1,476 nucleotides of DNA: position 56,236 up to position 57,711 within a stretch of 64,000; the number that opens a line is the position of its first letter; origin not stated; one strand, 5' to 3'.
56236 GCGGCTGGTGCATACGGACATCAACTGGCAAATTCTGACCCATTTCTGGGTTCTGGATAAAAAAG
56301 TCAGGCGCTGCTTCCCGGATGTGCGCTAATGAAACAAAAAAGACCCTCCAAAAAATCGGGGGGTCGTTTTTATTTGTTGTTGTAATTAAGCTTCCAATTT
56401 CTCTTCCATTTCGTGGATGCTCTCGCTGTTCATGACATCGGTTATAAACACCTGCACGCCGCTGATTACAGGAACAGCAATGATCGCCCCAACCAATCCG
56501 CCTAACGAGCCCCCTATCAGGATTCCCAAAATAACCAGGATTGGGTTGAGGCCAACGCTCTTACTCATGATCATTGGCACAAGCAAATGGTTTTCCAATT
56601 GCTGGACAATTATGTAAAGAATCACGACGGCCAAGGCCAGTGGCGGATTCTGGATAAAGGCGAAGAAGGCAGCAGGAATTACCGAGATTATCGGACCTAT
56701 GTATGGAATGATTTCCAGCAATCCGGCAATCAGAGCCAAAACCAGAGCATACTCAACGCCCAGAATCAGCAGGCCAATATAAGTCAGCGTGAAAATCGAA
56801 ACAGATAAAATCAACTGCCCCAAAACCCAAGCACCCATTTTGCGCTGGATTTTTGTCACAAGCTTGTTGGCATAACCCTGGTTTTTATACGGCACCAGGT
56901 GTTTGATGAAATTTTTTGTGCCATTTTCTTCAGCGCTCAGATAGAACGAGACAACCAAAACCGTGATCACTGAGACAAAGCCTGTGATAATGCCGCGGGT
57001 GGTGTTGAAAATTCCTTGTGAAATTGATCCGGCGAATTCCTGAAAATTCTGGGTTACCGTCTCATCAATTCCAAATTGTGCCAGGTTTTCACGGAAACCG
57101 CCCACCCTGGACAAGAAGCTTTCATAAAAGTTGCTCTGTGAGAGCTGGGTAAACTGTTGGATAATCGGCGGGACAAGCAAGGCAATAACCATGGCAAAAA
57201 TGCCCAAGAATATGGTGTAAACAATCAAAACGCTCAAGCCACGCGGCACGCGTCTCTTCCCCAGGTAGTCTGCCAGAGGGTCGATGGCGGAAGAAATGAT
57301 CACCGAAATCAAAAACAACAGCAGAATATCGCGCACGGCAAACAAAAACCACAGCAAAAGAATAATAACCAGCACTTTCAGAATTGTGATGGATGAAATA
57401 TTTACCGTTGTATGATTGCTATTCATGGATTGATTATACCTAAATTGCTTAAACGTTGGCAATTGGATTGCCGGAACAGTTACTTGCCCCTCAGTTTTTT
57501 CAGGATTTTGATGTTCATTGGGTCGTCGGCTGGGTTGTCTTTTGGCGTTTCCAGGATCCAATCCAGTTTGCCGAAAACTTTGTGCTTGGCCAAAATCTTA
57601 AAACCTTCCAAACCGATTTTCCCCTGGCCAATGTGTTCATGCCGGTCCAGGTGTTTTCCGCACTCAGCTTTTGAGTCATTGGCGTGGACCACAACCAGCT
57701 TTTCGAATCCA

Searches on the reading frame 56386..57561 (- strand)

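Call 12: search_protein_families(library=pfam, proteins=[window:56386-57561:-], max_evalue=0.01)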
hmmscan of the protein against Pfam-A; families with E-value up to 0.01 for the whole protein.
window:56386-57561:- (391 aa): 1 family
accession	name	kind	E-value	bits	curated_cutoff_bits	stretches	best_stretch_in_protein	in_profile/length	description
PF01594.21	AI-2E_transport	-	2.2e-68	231.3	34.3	1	63-375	7-325/327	AI-2E family transporter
